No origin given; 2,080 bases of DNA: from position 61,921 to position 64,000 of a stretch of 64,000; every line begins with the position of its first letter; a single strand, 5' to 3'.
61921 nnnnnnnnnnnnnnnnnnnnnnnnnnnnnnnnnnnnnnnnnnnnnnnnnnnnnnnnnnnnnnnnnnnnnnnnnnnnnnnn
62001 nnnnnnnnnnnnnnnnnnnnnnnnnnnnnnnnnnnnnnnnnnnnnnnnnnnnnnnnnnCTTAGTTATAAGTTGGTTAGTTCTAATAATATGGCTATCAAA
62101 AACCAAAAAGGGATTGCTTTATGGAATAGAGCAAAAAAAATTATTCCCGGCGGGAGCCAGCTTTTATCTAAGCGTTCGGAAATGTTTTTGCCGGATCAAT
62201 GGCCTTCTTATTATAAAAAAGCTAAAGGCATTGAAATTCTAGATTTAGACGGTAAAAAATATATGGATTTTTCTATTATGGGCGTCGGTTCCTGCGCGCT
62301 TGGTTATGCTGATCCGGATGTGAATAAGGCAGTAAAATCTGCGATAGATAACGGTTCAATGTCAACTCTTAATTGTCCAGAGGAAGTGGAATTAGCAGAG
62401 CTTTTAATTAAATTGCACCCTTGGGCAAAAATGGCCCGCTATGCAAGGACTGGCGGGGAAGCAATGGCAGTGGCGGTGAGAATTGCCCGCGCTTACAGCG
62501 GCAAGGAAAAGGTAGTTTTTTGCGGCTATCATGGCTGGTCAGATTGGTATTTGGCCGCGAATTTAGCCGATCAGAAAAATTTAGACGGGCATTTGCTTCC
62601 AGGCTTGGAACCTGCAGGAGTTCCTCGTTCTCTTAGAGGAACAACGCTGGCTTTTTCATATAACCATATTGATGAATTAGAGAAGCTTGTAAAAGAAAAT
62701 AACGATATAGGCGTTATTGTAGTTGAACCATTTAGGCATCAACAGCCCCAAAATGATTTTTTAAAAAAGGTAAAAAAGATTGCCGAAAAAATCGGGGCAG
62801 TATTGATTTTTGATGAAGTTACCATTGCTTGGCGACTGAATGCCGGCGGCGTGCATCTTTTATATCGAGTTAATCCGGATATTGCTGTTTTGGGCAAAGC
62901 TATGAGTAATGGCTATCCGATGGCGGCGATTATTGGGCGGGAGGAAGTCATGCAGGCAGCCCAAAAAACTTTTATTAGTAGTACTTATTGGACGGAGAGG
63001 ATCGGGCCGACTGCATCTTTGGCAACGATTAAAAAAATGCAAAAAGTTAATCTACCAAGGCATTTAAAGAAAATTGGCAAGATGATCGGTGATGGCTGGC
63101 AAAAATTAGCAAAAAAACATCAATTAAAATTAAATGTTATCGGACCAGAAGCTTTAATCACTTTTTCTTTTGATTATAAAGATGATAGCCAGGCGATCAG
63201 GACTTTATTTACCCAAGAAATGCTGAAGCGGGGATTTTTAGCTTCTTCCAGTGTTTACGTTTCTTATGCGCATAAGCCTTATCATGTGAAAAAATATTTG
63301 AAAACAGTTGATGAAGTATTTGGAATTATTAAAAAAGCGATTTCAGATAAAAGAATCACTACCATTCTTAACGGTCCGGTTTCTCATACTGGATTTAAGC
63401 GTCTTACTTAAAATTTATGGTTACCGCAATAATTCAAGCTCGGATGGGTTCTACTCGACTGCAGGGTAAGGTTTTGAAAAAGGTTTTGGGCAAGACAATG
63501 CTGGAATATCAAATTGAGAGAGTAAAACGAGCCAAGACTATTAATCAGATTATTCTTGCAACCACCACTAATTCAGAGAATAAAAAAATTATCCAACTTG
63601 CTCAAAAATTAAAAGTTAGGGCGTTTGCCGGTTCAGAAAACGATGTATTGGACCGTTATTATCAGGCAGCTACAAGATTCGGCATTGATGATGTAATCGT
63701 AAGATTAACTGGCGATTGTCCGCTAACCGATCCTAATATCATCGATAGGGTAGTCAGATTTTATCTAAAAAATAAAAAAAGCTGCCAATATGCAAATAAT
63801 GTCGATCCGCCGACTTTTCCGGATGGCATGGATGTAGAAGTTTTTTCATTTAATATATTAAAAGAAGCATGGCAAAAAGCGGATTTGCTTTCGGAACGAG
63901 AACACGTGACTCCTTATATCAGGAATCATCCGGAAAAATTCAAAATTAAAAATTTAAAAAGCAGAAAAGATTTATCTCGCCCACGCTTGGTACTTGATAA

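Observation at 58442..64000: Pseudaminic-acid-type cluster with a PduL phosphotransacylase in place of the usual acetyltransferase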

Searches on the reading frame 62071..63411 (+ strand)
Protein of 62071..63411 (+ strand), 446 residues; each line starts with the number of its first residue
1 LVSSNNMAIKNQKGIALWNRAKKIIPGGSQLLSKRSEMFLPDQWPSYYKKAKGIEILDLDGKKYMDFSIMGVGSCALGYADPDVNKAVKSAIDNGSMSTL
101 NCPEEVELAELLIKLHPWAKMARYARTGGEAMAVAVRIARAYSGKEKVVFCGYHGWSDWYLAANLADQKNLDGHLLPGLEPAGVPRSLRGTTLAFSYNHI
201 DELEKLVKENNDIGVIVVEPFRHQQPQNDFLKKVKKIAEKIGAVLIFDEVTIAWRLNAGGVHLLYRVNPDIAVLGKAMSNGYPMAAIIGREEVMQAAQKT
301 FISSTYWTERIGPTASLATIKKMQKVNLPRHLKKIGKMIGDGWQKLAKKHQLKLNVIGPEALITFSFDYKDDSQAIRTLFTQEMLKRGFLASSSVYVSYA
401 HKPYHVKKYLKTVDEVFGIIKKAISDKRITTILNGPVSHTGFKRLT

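Call 10: search_protein_families(library=pfam, proteins=[window:62071-63411:+], max_evalue=0.01)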
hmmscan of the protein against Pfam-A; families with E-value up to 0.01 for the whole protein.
window:62071-63411:+ (446 aa): 2 families
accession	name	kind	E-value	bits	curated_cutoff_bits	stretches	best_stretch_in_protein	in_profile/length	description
PF00202.27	Aminotran_3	-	4.7e-43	147.8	30.5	1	46-424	11-403/403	Aminotransferase class-III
PF02581.23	TMP-TENI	-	0.0072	16.2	27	0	203-264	14-79/180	Thiamine monophosphate synthase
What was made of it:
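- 62071..63411 (+): Class-III (GSA-aminomutase-like) PLP enzyme. The real start is probably ATG 62089 (440 aa). Call 10: Aminotran_3, E 5e-43.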

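Call 11: search_protein_families(library=ncbifam, proteins=[window:62071-63411:+], max_evalue=0.01)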
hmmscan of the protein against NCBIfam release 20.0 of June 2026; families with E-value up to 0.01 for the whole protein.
window:62071-63411:+ (446 aa): 68 families (the best 25 are shown)
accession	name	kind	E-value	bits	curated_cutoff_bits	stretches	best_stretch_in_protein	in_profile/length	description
NF004856.0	PRK06209.1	equivalog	1.2e-78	264.6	486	1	12-445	9-440/450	glutamate-1-semialdehyde 2,1-aminomutase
NF041362.1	GntE_guanitoxin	equivalog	5.9e-69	232.7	525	1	7-378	1-380/426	guanitoxin biosynthesis PLP-dependent transaminase GntE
NF000818.0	PRK00062.1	subfamily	2.2e-64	217.7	398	1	12-418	4-425/429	glutamate-1-semialdehyde 2,1-aminomutase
TIGR00713.1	hemL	equivalog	2.3e-63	214.3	527.3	1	16-417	4-420/423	glutamate-1-semialdehyde 2,1-aminomutase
NF009055.0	PRK12389.1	equivalog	9.9e-51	172.7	637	1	11-421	3-429/431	glutamate-1-semialdehyde 2,1-aminomutase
NF049939.1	HyAminethphonNHLyPbfA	equivalog_domain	1.3e-38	132.7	525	1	48-368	47-380/442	(R)-1-hydroxy-2-aminoethylphosphonate ammonia-lyase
NF004426.0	PRK05769.1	equivalog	8e-37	127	552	1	19-391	15-405/441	acetyl ornithine aminotransferase family protein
NF004755.0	PRK06082.1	equivalog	2.7e-36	125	467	1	47-364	57-386/459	aspartate aminotransferase family protein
NF005993.0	PRK08117.1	subfamily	1.8e-33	115.8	574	1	49-373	30-373/433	aspartate aminotransferase family protein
TIGR00707.1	argD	subfamily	4e-33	114.8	410.05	1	47-391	12-348/381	acetylornithine/succinylornithine family transaminase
NF005692.0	PRK07495.1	equivalog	2.2e-31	109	724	1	47-374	25-365/425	4-aminobutyrate--2-oxoglutarate transaminase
NF004714.0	PRK06058.1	subfamily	3e-31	108.6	639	1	41-370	39-386/447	4-aminobutyrate--2-oxoglutarate transaminase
TIGR00700.1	GABAtrnsam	equivalog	1.1e-30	106.6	506.65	1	45-368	16-358/420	4-aminobutyrate--2-oxoglutarate transaminase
NF001864.0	PRK00615.1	equivalog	1.2e-30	106.5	706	1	12-358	5-354/433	glutamate-1-semialdehyde aminotransferase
NF005376.0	PRK06918.1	equivalog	4.7e-30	104.4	676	1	44-367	36-379/451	4-aminobutyrate--2-oxoglutarate transaminase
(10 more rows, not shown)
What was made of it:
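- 62071..63411 (+): Call 11: PRK06209, 265 bits, below the cut-off of 486.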

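Call 38: find_homologous_proteins(query=window:62071-63411:+, max_evalue=1e-30)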
Query window:62071-63411:+ (446 aa): 8000 proteins with E <= 1e-30 among 8000 candidates; the best 120 are listed.
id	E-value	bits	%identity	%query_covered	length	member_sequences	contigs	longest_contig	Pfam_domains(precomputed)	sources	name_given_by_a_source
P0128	2.1e-266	902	89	98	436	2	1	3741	PF00202.28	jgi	-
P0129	4.4e-264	894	88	99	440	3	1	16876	PF00202.28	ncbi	-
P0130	3.4e-260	881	87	99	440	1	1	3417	PF00202.28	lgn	-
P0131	6.2e-254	861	86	97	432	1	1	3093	PF00202.28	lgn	-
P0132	7.7e-249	844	83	98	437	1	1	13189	PF00202.28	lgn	-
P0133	1.4e-245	833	81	99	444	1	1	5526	PF00202.28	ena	-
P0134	8.6e-245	830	81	98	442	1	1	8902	PF00202.28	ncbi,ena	-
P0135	4.9e-243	825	81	98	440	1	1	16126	PF00202.28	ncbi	-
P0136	1.8e-238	810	82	95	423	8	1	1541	PF00202.28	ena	-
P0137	7.5e-238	808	80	97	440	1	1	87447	PF00202.28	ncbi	-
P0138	4.6e-236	802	78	98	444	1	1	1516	PF00202.28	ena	-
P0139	4.6e-236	802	79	98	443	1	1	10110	PF00202.28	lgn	-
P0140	4.9e-234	795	79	97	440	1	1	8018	PF00202.28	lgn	-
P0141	7.3e-233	791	79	96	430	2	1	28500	PF00202.28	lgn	-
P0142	2.0e-232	790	78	97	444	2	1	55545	PF00202.28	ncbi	ncbi:MAG: aminotransferase class III-fold pyridoxal phosphate-dependent enzyme [Patescibacteria grou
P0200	5.2e-211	719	69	98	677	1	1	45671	PF00202.28,PF02348.26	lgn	-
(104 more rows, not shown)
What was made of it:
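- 62071..63411 (+): Call 38: thousands of CPR homologues at 67-89% identity, and one fusion to CTP_transf_3 (P0200).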

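Call 39: find_encoding_contigs(protein=P0129, flank=10000, max_places=1)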
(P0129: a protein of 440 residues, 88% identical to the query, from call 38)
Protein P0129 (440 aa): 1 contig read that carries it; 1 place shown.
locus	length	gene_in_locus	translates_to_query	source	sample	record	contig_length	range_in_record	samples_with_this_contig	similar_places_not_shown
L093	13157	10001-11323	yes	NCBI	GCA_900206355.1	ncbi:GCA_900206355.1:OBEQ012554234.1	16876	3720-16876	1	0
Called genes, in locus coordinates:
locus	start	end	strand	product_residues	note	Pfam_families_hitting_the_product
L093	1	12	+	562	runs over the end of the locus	-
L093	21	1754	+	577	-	-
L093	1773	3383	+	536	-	-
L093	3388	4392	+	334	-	PF01073:3Beta_HSD, PF01370:Epimerase, PF07993:NAD_binding_4 (faint), PF16363:GDP_Man_Dehyd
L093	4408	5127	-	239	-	PF00535:Glycos_transf_2, PF13641:Glyco_tranf_2_3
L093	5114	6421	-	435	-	PF01266:DAO (faint), PF13450:NAD_binding_8, PF01593:Amino_oxidase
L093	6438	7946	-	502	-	PF05159:Capsule_synth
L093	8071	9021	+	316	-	PF01408:GFO_IDH_MocA, PF22725:GFO_IDH_MocA_C3, PF02894:GFO_IDH_MocA_C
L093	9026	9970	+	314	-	PF01408:GFO_IDH_MocA, PF22725:GFO_IDH_MocA_C3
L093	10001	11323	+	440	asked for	PF00202:Aminotran_3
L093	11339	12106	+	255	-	PF02348:CTP_transf_3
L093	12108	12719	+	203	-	PF00117:GATase, PF07685:GATase_3 (weak), PF01174:SNO, PF07722:Peptidase_C26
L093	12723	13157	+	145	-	?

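Call 40: find_encoding_contigs(protein=P0137, flank=10000, max_places=1)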
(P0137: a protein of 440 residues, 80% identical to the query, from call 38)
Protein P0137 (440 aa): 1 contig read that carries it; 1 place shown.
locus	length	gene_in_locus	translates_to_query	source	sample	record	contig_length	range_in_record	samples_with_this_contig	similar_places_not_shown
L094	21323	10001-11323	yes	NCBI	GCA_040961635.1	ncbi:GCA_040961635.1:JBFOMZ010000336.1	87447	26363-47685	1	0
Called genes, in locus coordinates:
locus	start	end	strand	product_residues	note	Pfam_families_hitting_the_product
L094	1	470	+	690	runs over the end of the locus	PF02310:B12-binding, PF04055:Radical_SAM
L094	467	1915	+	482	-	PF05159:Capsule_synth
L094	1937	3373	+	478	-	PF02310:B12-binding, PF04055:Radical_SAM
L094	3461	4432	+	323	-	PF01370:Epimerase, PF02719:Polysacc_synt_2, PF04321:RmlD_sub_bind, PF05368:NmrA, PF01073:3Beta_HSD, PF07993:NAD_binding_4, PF13460:NAD_binding_10, PF16363:GDP_Man_Dehyd, +1 more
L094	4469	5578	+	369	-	PF01041:DegT_DnrJ_EryC1, PF00155:Aminotran_1_2 (weak), PF01212:Beta_elim_lyase, PF01053:Cys_Met_Meta_PP (weak)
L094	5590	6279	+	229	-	PF03291:mRNA_G-N7_MeTrfase (weak), PF13489:Methyltransf_23, PF02353:CMAS (weak), PF03848:TehB (weak), PF13847:Methyltransf_31, PF08241:Methyltransf_11, PF08242:Methyltransf_12, PF13649:Methyltransf_25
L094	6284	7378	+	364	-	PF02388:FemAB (faint)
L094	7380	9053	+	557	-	PF02310:B12-binding, PF04055:Radical_SAM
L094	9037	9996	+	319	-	PF01408:GFO_IDH_MocA, PF22725:GFO_IDH_MocA_C3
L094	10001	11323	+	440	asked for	PF00202:Aminotran_3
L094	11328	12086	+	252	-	PF02348:CTP_transf_3, PF12804:NTP_transf_3 (weak)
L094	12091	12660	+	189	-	PF13302:Acetyltransf_3 (weak), PF13420:Acetyltransf_4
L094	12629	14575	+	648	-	PF01370:Epimerase, PF21360:PylC-like_N, PF02655:ATP-grasp_3, PF15632:ATPgrasp_Ter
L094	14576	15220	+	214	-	PF00702:Hydrolase, PF13419:HAD_2, PF13242:Hydrolase_like (weak)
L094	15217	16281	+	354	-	PF03102:NeuB, PF08666:SAF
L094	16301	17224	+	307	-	PF03721:UDPG_MGDP_dh_N, PF00984:UDPG_MGDP_dh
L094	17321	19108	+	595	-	PF08757:CotH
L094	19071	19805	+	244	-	PF09359:VTC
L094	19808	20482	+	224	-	PF16316:DUF4956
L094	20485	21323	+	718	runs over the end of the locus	PF04932:Wzy_C, PF21033:RMD1-3 (faint), PF07719:TPR_2 (faint), PF13176:TPR_7 (faint), PF13432:TPR_16 (faint), PF13181:TPR_8 (faint), PF13428:TPR_14 (faint), PF14559:TPR_19 (weak), +2 more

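Call 62: search_protein_families(library=ncbifam, proteins=[L094:12091-12660:+], max_evalue=1e-10)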
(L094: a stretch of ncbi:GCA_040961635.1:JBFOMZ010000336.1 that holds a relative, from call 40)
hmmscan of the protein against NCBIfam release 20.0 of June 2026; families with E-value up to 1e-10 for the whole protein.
L094:12091-12660:+ (189 aa): 0 families

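Call 63: search_solved_structures(query=window:62071-63411:+, max_evalue=1e-20)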
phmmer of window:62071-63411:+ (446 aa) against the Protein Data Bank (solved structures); distinct sequences matched with E-value up to 1e-20: 35.
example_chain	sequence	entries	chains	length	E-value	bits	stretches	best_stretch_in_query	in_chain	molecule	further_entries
3l44_A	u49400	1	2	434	2.4e-42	148.5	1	7-426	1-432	Glutamate-1-semialdehyde 2,1-aminomutase 1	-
6w80_A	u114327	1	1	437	2.1e-39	138.8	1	11-323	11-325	Glutamate-1-semialdehyde 2,1-aminomutase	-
5i92_A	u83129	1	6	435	1.1e-38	136.4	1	15-345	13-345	Glutamate-1-semialdehyde 2,1-aminomutase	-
5hdm_A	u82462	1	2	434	1.1e-37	133.1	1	9-349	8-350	Glutamate-1-semialdehyde 2,1-aminomutase 1, chloroplastic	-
6k8h_A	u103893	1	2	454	1.7e-37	132.5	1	16-301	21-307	Aminotransferase class-III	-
2hoy_A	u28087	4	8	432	2.5e-37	131.9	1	11-348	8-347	Glutamate-1-semialdehyde 2,1-aminomutase (GSAM) apo-form | Glutamate-1-semialdehyde 2,1-aminomutase (GSAM) pmp-form | Glutamate-1-semialdehyde 2,1-aminomutase (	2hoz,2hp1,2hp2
2cfb_A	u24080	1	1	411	2.6e-37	131.9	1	45-339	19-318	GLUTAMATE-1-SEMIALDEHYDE 2,1-AMINOMUTASE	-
3fq8_A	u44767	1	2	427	3.9e-37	131.3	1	14-348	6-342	Glutamate-1-semialdehyde 2,1-aminomutase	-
3fq7_A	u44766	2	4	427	3.9e-37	131.3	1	14-348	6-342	Glutamate-1-semialdehyde 2,1-aminomutase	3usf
2gsa_A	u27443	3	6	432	4.7e-37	131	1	11-348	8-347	GLUTAMATE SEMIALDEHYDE AMINOTRANSFERASE | PROTEIN (GLUTAMATE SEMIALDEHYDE AMINOTRANSFERASE)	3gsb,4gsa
3fqa_A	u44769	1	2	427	7.4e-37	130.4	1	14-348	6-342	Glutamate-1-semialdehyde 2,1-aminomutase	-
2epj_A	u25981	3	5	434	8.9e-37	130.1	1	11-374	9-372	Glutamate-1-semialdehyde 2,1-aminomutase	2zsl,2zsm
3bs8_A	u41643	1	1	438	1.6e-36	129.3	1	13-367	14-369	Glutamate-1-semialdehyde 2,1-aminomutase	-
6hbs_A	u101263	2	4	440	3.3e-36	128.2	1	17-422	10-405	Aminopentol aminotransferase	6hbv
2e7u_A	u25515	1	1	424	3.8e-36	128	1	16-410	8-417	Glutamate-1-semialdehyde 2,1-aminomutase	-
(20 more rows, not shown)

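Call 69: search_protein_families(library=ncbifam, proteins=[L094:12091-12660:+], max_evalue=0.0001)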
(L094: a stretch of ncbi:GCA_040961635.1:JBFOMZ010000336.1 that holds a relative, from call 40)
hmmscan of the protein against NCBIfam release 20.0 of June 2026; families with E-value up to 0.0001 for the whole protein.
L094:12091-12660:+ (189 aa): 0 families

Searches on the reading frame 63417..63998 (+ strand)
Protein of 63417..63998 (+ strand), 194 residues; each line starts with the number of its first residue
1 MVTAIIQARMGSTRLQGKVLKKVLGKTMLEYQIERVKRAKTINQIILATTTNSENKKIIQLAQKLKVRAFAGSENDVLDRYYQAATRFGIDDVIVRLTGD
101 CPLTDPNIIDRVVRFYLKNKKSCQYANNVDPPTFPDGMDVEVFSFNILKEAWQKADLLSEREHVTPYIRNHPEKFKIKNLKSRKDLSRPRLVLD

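Call 10: search_protein_families(library=pfam, proteins=[window:63417-63998:+], max_evalue=0.01)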
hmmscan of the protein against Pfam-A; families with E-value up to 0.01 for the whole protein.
window:63417-63998:+ (194 aa): 2 families
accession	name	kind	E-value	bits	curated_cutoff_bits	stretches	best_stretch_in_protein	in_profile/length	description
PF02348.25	CTP_transf_3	-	6e-36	124.7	22.6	1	4-178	2-171/217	Cytidylyltransferase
PF12804.13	NTP_transf_3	-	3.2e-05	24.6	27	1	9-123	11-118/160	MobA-like NTP transferase domain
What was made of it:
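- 63417..64000 (+): SpsF-type cytidylyltransferase (CTP_transf_3), cut by the window end. Presumed CMP-nonulosonate synthetase. Call 10: PF02348, E 6e-36.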

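Call 11: search_protein_families(library=ncbifam, proteins=[window:63417-63998:+], max_evalue=0.01)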
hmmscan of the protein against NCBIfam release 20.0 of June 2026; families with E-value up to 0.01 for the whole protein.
window:63417-63998:+ (194 aa): 17 families
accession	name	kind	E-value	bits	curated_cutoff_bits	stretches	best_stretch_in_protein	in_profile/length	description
NF003952.0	PRK05450.1-5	subfamily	8.7e-21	74.2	193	1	2-126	3-125/250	3-deoxy-manno-octulosonate cytidylyltransferase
NF009905.0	PRK13368.1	subfamily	1.1e-17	64.2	255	1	2-130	3-127/243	3-deoxy-manno-octulosonate cytidylyltransferase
NF003950.0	PRK05450.1-3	subfamily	3e-16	59.5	234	1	2-125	3-125/248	3-deoxy-manno-octulosonate cytidylyltransferase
NF003948.0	PRK05450.1-1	equivalog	2.9e-13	49.6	281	1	4-120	8-123/248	3-deoxy-manno-octulosonate cytidylyltransferase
TIGR00466.1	kdsB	equivalog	5.9e-12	45.5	155.2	1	3-114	4-114/241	3-deoxy-manno-octulosonate cytidylyltransferase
TIGR03584.1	PseF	equivalog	7.6e-08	32.3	205.7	1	4-65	2-59/222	pseudaminic acid cytidylyltransferase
TIGR04321.1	spiroSPASM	subfamily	4.8e-07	28.8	250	1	21-193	16-189/510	spiro-SPASM protein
NF001457.0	PRK00317.1-3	equivalog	2.1e-06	27.4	164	1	16-121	17-118/200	molybdenum cofactor guanylyltransferase MobA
TIGR03310.1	matur_MocA_YgfJ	equivalog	4e-06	26.9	186.45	1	5-123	3-122/188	molybdenum cofactor cytidylyltransferase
NF010934.1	PRK14354.1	equivalog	1.9e-05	23.4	450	1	9-122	12-121/447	bifunctional UDP-N-acetylglucosamine diphosphorylase/glucosamine-1-phosphate N-acetyltransferase GlmU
TIGR00454.1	TIGR00454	hypoth_equivalog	4.4e-05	23.5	174.7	1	12-122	11-120/183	TIGR00454 family protein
NF010933.0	PRK14353.1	equivalog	9.5e-05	21.2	505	1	7-114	11-122/453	bifunctional UDP-N-acetylglucosamine diphosphorylase/glucosamine-1-phosphate N-acetyltransferase GlmU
NF045495.1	AdoCbiPCobY_Meth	equivalog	0.00014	21.4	250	1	4-122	3-125/195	adenosylcobinamide-phosphate guanylyltransferase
TIGR01173.1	glmU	equivalog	0.00023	20.2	366.85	1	9-124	13-125/452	bifunctional UDP-N-acetylglucosamine diphosphorylase/glucosamine-1-phosphate N-acetyltransferase GlmU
NF010937.0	PRK14357.1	equivalog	0.00095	18.1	658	1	6-122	10-121/448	bifunctional UDP-N-acetylglucosamine diphosphorylase/glucosamine-1-phosphate N-acetyltransferase GlmU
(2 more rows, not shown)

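Call 65: search_solved_structures(query=window:63417-63998:+, max_evalue=0.00001)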
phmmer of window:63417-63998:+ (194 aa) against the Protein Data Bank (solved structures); distinct sequences matched with E-value up to 0.00001: 7.
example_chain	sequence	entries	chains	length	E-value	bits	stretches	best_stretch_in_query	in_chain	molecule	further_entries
6oew_A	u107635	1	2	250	1.3e-39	139.2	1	4-194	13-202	Cytidylyltransferase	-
4xwi_A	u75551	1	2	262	3e-08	37.1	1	3-114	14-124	3-deoxy-manno-octulosonate cytidylyltransferase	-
3tqd_A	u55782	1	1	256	1.8e-07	34.6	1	4-113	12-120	3-deoxy-manno-octulosonate cytidylyltransferase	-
3jtj_A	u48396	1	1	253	2.5e-07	34.1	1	3-113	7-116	3-deoxy-manno-octulosonate cytidylyltransferase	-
8ees_A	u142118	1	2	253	8.4e-07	32.4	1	4-114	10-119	3-deoxy-manno-octulosonate cytidylyltransferase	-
3duv_A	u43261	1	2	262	8.4e-07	32.4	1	3-113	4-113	3-deoxy-manno-octulosonate cytidylyltransferase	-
1vh3_A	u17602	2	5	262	8.5e-07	32.4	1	3-113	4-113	3-deoxy-manno-octulosonate cytidylyltransferase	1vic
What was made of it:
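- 63417..64000 (+): Call 65: 6oew 'Cytidylyltransferase', 139 bits.
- On CMP-pseudaminic acid biosynthesis cluster: The gene is SpsF-like (call 65).
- Checked: It is SpsF-like; its closest solved structure is 6oew 'Cytidylyltransferase' (139 bits, call 65).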
